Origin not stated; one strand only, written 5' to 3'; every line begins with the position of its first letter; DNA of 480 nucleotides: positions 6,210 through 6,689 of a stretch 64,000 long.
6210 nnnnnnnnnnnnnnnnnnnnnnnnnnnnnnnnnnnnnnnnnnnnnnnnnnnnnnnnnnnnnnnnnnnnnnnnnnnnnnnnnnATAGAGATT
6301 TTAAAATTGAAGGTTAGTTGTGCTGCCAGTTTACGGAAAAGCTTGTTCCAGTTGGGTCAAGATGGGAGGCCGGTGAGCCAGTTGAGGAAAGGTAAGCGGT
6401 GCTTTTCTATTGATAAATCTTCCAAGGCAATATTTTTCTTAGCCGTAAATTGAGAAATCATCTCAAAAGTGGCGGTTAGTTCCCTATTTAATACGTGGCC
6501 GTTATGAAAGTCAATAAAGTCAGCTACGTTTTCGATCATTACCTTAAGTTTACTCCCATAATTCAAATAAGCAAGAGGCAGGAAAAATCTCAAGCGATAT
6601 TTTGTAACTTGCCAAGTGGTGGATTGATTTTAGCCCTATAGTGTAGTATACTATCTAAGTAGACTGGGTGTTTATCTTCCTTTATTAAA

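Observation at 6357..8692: typA is bracketed by diverged paralogous ~60-aa genes under apparent purifying selection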

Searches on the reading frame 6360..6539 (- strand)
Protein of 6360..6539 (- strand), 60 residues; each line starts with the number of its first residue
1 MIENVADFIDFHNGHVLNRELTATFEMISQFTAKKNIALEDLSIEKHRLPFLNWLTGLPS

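Call 5: search_protein_families(library=pfam, proteins=[window:6360-6539:-], max_evalue=10)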
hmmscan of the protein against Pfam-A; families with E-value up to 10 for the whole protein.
seq(60 aa): 0 families

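Call 6: search_protein_families(library=ncbifam, proteins=[window:6360-6539:-], max_evalue=10)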
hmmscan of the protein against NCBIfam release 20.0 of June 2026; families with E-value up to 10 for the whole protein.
seq(60 aa): 0 families

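Call 9: find_homologous_proteins(query=window:6360-6539:-, max_evalue=10)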
Query seq(60 aa) (60 aa): 17 proteins with E <= 10 among 17 candidates.
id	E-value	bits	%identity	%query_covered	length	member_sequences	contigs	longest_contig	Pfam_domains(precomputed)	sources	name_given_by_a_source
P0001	1.8e-32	127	100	100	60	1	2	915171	-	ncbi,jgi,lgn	-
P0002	1.9e-21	93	75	100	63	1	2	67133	-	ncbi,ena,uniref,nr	ncbi:MAG: hypothetical protein A2Z24_01625 [Candidatus Woykebacteria bacterium RBG_16_44_10]|uniref:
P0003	2.6e-21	92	74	97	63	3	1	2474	-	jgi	jgi:hypothetical protein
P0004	4.0e-21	92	74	97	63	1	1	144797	-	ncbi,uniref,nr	ncbi:MAG: hypothetical protein A2172_03470 [Candidatus Woykebacteria bacterium RBG_13_40_15]|uniref:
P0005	6.9e-21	91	72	100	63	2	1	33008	-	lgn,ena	-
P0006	1.4e-20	90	72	100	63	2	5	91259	-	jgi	-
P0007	2.1e-20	90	70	100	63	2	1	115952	-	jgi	-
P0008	2.8e-20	89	71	97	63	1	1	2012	-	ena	-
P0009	2.9e-20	89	71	97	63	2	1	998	-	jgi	-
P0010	3.6e-20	89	68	100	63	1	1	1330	-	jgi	-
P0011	9.6e-19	84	75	87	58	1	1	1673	-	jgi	jgi:hypothetical protein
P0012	2.0e-18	83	66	97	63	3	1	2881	-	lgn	-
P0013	6.3e-18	82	62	100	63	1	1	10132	-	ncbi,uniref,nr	ncbi:MAG: hypothetical protein A2Z11_01050 [Candidatus Woykebacteria bacterium RBG_16_43_9]|uniref:U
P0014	6.6e-18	82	65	100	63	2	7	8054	-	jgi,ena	-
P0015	7.8e-18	82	65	100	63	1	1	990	-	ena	-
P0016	1.6e-17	81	65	100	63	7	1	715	-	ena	-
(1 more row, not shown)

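Call 11: find_encoding_contigs(protein=P0001, flank=6000, max_places=4)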
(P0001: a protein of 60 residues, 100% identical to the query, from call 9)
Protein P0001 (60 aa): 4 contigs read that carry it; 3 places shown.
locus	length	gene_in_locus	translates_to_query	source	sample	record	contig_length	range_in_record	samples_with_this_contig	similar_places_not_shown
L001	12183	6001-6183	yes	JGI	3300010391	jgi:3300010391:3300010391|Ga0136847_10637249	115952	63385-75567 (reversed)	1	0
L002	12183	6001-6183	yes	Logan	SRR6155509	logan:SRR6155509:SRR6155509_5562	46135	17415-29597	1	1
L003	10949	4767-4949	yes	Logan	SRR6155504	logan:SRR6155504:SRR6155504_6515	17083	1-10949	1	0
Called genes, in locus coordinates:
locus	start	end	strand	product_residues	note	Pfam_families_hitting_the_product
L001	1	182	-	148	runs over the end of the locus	PF13456:RVT_3 (weak)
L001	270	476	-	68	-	PF27126:NmeDI_C (weak)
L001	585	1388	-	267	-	PF27126:NmeDI_C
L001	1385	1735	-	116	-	PF12643:MazG-like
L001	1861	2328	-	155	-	-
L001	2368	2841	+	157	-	-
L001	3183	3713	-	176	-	-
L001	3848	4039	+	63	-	-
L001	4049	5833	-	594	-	PF00009:GTP_EFTU, PF01926:MMR_HSR1 (weak), PF22042:EF-G_D2, PF03144:GTP_EFTU_D2, PF14492:EFG_III (faint), PF00679:EFG_C, PF21018:BipA_C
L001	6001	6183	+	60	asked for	-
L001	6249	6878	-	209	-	PF00753:Lactamase_B, PF13483:Lactamase_B_3, PF12706:Lactamase_B_2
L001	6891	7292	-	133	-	PF10463:Peptidase_U49 (weak)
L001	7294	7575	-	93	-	PF09962:DUF2196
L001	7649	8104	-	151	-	-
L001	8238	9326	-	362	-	PF12679:ABC2_membrane_2 (weak), PF12698:ABC2_membrane_3, PF01061:ABC2_membrane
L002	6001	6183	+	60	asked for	-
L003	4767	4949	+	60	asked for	-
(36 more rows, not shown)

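Call 12: find_encoding_contigs(protein=P0002, flank=6000, max_places=2)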
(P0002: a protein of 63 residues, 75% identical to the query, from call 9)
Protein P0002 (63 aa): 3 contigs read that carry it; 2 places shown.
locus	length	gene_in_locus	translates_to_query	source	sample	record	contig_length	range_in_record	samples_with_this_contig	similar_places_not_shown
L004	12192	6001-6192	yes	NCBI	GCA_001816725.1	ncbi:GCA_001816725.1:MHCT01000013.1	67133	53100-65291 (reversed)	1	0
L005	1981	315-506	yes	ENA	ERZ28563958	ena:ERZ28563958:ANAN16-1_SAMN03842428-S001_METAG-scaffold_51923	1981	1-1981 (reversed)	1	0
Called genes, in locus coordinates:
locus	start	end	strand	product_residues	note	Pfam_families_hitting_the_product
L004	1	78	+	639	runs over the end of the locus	PF03699:UPF0182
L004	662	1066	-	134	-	-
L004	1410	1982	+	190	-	-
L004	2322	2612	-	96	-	-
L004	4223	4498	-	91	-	-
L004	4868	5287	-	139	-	-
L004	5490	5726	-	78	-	PF01541:GIY-YIG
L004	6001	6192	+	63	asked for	-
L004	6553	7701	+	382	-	PF00270:DEAD, PF04851:ResIII (weak), PF00271:Helicase_C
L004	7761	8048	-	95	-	-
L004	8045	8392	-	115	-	PF18924:DUF5674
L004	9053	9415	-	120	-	PF08378:NERD (weak), PF02021:UPF0102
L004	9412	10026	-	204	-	PF01351:RNase_HII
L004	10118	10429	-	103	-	PF01245:Ribosomal_L19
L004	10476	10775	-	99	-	-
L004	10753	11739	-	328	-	PF00188:CAP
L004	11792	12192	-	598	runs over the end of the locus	PF01612:DNA_pol_A_exo1, PF00476:DNA_pol_A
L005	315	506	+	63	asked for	-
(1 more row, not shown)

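Call 13: find_encoding_contigs(protein=P0004, flank=6000, max_places=2)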
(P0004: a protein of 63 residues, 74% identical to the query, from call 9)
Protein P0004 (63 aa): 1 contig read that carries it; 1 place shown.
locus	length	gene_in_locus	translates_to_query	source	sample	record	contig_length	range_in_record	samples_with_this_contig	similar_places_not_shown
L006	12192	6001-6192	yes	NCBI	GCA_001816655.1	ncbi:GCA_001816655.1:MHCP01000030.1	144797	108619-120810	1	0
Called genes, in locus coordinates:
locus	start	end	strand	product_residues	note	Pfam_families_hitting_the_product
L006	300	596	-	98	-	PF01381:HTH_3, PF13443:HTH_26 (weak), PF13560:HTH_31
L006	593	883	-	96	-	PF05973:Gp49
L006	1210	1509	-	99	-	-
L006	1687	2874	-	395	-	PF02086:MethyltransfD12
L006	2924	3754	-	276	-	-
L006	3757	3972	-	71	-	PF13560:HTH_31, PF12844:HTH_19 (weak), PF13443:HTH_26 (weak), PF01381:HTH_3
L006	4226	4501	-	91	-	PF13560:HTH_31 (weak), PF12844:HTH_19 (weak), PF01381:HTH_3, PF13443:HTH_26 (faint)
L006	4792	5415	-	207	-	PF12686:DUF3800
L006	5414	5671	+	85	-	-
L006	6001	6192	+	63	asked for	-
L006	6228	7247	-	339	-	-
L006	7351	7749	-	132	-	-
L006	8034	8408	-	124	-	-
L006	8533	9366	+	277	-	-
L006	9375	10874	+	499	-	-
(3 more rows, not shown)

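Call 14: find_encoding_contigs(protein=P0006, flank=6000, max_places=2)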
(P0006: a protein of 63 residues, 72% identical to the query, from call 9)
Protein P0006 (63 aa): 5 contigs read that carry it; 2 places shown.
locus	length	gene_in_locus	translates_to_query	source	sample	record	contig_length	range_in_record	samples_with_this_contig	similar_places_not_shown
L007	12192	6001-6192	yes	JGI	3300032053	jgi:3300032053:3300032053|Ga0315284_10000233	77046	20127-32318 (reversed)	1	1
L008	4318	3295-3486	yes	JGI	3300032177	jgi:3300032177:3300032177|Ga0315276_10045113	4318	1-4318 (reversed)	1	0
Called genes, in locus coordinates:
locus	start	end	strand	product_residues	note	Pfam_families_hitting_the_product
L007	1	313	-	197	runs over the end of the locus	PF12917:YfbR-like (weak), PF13023:HD_3, PF01966:HD (weak)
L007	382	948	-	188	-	-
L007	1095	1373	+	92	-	-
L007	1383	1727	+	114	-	-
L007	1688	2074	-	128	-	-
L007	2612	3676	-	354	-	PF04108:ATG17_like (weak)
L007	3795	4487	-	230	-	-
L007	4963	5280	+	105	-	PF02643:DUF192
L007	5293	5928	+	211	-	PF00160:Pro_isomerase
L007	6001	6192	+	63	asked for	-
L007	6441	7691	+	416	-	PF04851:ResIII (weak), PF00270:DEAD, PF00271:Helicase_C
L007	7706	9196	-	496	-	PF01946:Thi4, PF00890:FAD_binding_2, PF01266:DAO, PF07992:Pyr_redox_2 (weak), PF12831:FAD_oxidored (weak), PF13738:Pyr_redox_3 (faint), PF13450:NAD_binding_8 (weak), PF00355:Rieske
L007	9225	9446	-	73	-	-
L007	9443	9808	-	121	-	PF13473:Cupredoxin_1, PF00127:Copper-bind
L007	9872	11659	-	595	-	PF00083:Sugar_tr, PF07690:MFS_1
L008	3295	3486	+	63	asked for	-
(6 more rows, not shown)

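Call 18: find_related_loci(query=A2, collection=genome_contigs, flank=5000)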
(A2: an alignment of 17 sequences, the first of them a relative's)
Query A2 (63 aa) in genome_contigs; peptide patterns used: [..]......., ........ (x = any residue, [..] = any of these).
127 stretches matched a pattern; 9 encode a relative of the query (tblastn E <= 1e-3); 9 distinct loci.
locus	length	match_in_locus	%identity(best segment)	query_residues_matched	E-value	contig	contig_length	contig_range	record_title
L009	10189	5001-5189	78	1-63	1e-30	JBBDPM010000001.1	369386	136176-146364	MAG: Candidatus Woykebacteria bacterium isolate LejiaB_42_22 Lejia_B_19_length_369386_cov_12, whole genome shotgun seque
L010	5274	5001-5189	76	1-63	4e-30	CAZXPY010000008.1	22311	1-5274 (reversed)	MAG TPA_asm: uncultured Gammaproteobacteria bacterium isolate binchicken_co134_1330 genome assembly, contig: NODE_4847_l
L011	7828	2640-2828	75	1-63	2e-29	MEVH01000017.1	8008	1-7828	MAG: candidate division WWE3 bacterium RIFCSPLOWO2_01_FULL_39_13 rifcsplowo2_01_scaffold_40522, whole genome shotgun seq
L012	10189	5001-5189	71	1-63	4e-29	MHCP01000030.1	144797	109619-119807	MAG: Candidatus Woykebacteria bacterium RBG_13_40_15 RBG_13_scaffold_6, whole genome shotgun sequence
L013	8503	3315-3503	68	1-63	3e-28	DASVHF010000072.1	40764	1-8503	MAG TPA_asm: Candidatus Nanoarchaeia archaeon isolate SMAG_U2959 k141_1119210, whole genome shotgun sequence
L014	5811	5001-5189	68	1-63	2e-27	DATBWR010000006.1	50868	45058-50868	MAG TPA_asm: Candidatus Nanoarchaeia archaeon isolate SMAG_U7546 k141_334241, whole genome shotgun sequence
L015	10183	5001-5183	69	1-61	2e-26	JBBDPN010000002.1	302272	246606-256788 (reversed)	MAG: Candidatus Woykebacteria bacterium isolate LejiaB_43_27 Lejia_B_33_length_302272_cov_16, whole genome shotgun seque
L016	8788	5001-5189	65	1-63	4e-26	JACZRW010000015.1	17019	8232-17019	MAG: Patescibacteria group bacterium isolate B106T1L10 B106T1L10_NODE4896, whole genome shotgun sequence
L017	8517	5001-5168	71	1-56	4e-26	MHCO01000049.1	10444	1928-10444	MAG: Candidatus Woykebacteria bacterium GWB1_45_5 gwb1_scaffold_7084, whole genome shotgun sequence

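Call 22: predict_structure(alignment_id=A2)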
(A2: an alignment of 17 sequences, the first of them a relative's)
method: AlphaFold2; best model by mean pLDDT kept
length: 63 residues; sequences in the alignment: 17
mean_pLDDT: 89.5   pTM: 0.76
mean pLDDT of the five models: 89.5, 87.8, 87.1, 87.1, 79.4
residues with pLDDT >= 90: 49; 70-90: 7; 50-70: 6; < 50: 1
segments of 3 or more residues with pLDDT < 50: none
pLDDT, mean of each block of 10 residues (from residue 1): 87 93 94 94 95 85 54
secondary structure, 60 per line:
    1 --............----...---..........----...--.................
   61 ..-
elements in order: H3-14 H25-34 H44-62

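Call 25: fold_search(model_id=the predicted structure, library=pdb)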
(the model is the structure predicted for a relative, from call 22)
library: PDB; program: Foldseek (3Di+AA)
matches with E <= 10: 12; with E <= 0.001: 0
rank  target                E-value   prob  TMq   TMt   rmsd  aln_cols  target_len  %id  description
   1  7pwj_FFF              4.5e+00  0.14  0.49  0.26   4.0        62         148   11  dUTPase from human in complex with Stl (released 2022-12-28)
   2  6h4c_D                5.2e+00  0.12  0.48  0.25   3.9        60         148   12  A polyamorous repressor: deciphering the evolutionary strategy used by the phage-inducible chromosomal islands to spre (released 2019-08-28)
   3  7dlv_F                5.9e+00  0.15  0.55  0.28   3.2        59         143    7  shrimp dUTPase in complex with Stl (released 2021-12-01)
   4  7pwx_GGG              7.6e+00  0.09  0.48  0.28   3.9        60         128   12  dUTPase from M. tuberculosis in complex with Stl (released 2022-12-28)
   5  7t8o_B                7.6e+00  0.02  0.26  0.10  10.7        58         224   22  Crystal Structure of the Crp/Fnr Family Transcriptional Regulator from Listeria monocytogenes (released 2021-12-29)
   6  6h4c_B                8.2e+00  0.08  0.48  0.26   3.9        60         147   12  A polyamorous repressor: deciphering the evolutionary strategy used by the phage-inducible chromosomal islands to spre (released 2019-08-28)
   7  8p8o_K                8.7e+00  0.08  0.46  0.33   4.0        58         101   10  M. tuberculosis dUTPase - Stl1-159 (StlNT) complex structure (released 2024-11-27)
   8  5bng_B                8.7e+00  0.03  0.26  0.27   8.9        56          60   14  monomer of TALE type homeobox transcription factor MEIS1 complexes with specific DNA (released 2015-11-04)
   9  5n8v_A                9.3e+00  0.03  0.32  0.32  10.3        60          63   13  Targeting the PEX14-PEX5 interaction by small molecules provides novel therapeutic routes to treat trypanosomiases. (released 2017-03-15)
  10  8e7c_A                9.3e+00  0.01  0.20  0.08  10.9        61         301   18  Crystal Structure of Porcine Deltacoronavirus (HKU-15) Mpro with Pfizer Intravenous Inhibitor PF-00835231 (released 2023-03-29)
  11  8vts_F                9.9e+00  0.04  0.31  0.34   8.8        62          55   13  Meis1 homeobox domain bound to paromomycin fragment (released 2024-02-14)
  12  7yb4_MODEL_1_A        9.9e+00  0.03  0.28  0.27   8.5        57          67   14  Solution structure of homeodomain of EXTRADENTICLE (released 2023-07-26)

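Call 28: search_protein_representatives(alignment_id=A2)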
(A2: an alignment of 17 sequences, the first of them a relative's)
Query: 17 sequences, 63 profile positions. Proteins with E-value up to 0.001 (for the whole library): 4; up to 1e-10: 3; up to 1e-30: 1. The best 4 are listed.
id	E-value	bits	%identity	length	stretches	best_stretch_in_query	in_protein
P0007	2.8e-33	130.0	-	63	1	1-63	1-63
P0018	1.2e-24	102.3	-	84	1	1-60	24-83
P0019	2.0e-19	85.6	-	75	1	1-52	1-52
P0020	5.9e-04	36.0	-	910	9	48-59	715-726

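Call 32: search_solved_structures(query=A2, max_evalue=10, show_alignments=2)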
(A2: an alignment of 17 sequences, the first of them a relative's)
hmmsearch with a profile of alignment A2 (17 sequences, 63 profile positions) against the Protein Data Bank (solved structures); distinct sequences matched with E-value up to 10: 0.

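Call 33: search_protein_families(library=phrogs, proteins=[P0001, P0007, P0002, P0013, P0016, P0018, P0019], max_evalue=10)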
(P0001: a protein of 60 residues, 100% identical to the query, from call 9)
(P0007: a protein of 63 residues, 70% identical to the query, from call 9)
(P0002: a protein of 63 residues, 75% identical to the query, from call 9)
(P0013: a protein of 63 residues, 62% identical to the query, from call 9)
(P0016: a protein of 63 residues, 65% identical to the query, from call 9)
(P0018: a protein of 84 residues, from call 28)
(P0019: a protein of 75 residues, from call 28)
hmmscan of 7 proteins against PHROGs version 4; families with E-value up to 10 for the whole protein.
P0001 (60 aa): 0 families

P0007 (63 aa): 1 family
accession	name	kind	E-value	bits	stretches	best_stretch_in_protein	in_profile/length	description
phrog_6763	-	moron, auxiliary metabolic gene and host takeover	0.24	12.2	1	10-17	3-10/26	activator of host PrrC lysyl-tRNA endonuclease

P0002 (63 aa): 0 families

P0013 (63 aa): 2 families
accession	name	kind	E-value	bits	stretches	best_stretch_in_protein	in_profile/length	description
phrog_19194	-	unknown function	0.046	13.4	1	15-59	117-160/438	-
phrog_36426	-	unknown function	0.14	12.4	1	9-57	269-317/339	-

P0016 (63 aa): 0 families

P0018 (84 aa): 0 families

P0019 (75 aa): 0 families

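Call 34: search_protein_families(library=padloc, proteins=[P0001, P0007, P0002, P0013, P0016, P0018, P0019], max_evalue=10)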
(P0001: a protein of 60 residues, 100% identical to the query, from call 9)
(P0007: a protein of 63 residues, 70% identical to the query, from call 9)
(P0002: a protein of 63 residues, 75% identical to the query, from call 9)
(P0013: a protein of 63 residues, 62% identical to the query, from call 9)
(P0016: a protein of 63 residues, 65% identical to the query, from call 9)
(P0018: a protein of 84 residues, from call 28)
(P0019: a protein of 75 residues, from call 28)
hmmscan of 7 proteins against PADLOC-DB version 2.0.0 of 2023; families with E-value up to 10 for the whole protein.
P0001 (60 aa): 0 families

P0007 (63 aa): 0 families

P0002 (63 aa): 0 families

P0013 (63 aa): 0 families

P0016 (63 aa): 0 families

P0018 (84 aa): 0 families

P0019 (75 aa): 0 families

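Call 48: find_related_loci(query=A2, collection=metagenome_contigs, flank=4000)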
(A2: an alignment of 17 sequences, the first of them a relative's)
Query A2 (63 aa) in metagenome_contigs; peptide patterns used: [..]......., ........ (x = any residue, [..] = any of these).
247 stretches matched a pattern; 46 encode a relative of the query (tblastn E <= 1e-3); 46 distinct loci.
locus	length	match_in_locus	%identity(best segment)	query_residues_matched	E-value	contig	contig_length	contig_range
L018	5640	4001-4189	79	1-63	1e-30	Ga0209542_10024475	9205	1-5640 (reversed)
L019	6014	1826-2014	76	1-63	3e-29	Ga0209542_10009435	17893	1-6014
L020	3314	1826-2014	75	1-63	2e-29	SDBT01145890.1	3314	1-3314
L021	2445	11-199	75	1-63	5e-29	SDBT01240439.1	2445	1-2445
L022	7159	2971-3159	75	1-63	6e-29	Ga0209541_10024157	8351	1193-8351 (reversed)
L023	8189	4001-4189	71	1-63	1e-28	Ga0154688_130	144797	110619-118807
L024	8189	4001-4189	70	1-63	2e-28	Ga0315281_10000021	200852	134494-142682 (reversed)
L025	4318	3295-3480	73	1-62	3e-28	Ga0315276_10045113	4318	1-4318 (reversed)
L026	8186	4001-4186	73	1-62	3e-28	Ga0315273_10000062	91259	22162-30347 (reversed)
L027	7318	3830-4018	71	1-63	6e-28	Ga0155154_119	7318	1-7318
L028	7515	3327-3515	68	1-63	9e-28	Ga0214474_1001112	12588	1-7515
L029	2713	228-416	68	1-63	9e-28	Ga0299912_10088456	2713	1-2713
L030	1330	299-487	71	1-63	9e-28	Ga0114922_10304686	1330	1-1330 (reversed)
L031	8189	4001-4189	68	1-63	5e-27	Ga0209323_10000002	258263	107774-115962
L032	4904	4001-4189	71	1-63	6e-27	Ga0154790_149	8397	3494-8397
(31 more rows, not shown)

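Call 53: fold_search(model_id=the predicted structure, library=viral)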
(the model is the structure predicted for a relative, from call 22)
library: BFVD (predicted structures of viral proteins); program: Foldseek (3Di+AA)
matches with E <= 10: 26; with E <= 0.001: 0
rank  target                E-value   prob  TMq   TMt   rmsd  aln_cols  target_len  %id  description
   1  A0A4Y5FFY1            8.3e-01  0.25  0.40  0.38   6.8        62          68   14  Uncharacterized protein [Lactobacillus phage SAC12B]
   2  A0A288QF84            3.3e+00  0.03  0.26  0.17  10.0        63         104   14  Polyprotein (Fragment) [Ceratobasidium endornavirus-like]
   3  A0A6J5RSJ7            5.2e+00  0.06  0.36  0.21   5.3        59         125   12  Uncharacterized protein [uncultured Caudovirales phage]
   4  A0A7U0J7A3            5.2e+00  0.04  0.32  0.28  14.1        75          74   12  Uncharacterized protein [Klebsiella phage vB_KpM_FBKp24]
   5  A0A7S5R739            5.2e+00  0.03  0.25  0.12   9.0        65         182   14  (no name in the UniProt tables at hand)
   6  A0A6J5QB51            5.9e+00  0.02  0.23  0.26  10.0        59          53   14  Uncharacterized protein [uncultured Caudovirales phage]
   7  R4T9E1                6.3e+00  0.06  0.39  0.34  12.7        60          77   15  Uncharacterized protein [Halogranum tailed virus 1]
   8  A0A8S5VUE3            7.2e+00  0.08  0.44  0.24   6.0        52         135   10  Uncharacterized protein [Ackermannviridae sp.]
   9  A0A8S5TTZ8            7.2e+00  0.06  0.40  0.27   7.9        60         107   17  Uncharacterized protein [Siphoviridae sp. ct5jB2]
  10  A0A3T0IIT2            7.2e+00  0.06  0.36  0.15   4.7        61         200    8  Uncharacterized protein [Vibrio virus vB_VspP_SBP1]
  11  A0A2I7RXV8            7.2e+00  0.04  0.32  0.25  10.3        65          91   11  (no name in the UniProt tables at hand)
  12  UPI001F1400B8         7.2e+00  0.03  0.25  0.19   9.0        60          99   12  (no name look-up for this kind of identifier)
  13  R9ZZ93                7.6e+00  0.08  0.51  0.40   3.7        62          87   14  (no name in the UniProt tables at hand)
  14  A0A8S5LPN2            7.6e+00  0.08  0.47  0.44   5.8        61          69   15  Uncharacterized protein [Siphoviridae sp. ctoiW10]
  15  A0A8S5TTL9            7.6e+00  0.04  0.34  0.39   8.4        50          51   18  XkdX family protein [Siphoviridae sp. ct5jB2]
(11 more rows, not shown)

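Call 69: find_related_loci(query=A2, collection=viral_contigs, flank=3000)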
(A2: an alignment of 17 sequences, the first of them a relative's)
Query A2 (63 aa) in viral_contigs; peptide patterns used: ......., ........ (x = any residue, [..] = any of these).
41 stretches matched a pattern, but none encodes a relative of the query by tblastn (E <= 1e-3).

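Call 72: predict_structure(protein=P0001)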
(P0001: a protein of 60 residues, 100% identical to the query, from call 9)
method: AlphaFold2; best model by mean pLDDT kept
length: 60 residues; sequences in the alignment: 1
mean_pLDDT: 73.8   pTM: 0.46
mean pLDDT of the five models: 73.8, 65.2, 61.7, 60.1, 56.0
residues with pLDDT >= 90: 0; 70-90: 38; 50-70: 21; < 50: 1
segments of 3 or more residues with pLDDT < 50: none
pLDDT, mean of each block of 10 residues (from residue 1): 77 80 81 73 66 65
secondary structure, 60 per line:
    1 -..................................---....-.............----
elements in order: H2-35 H39-42 H44-56
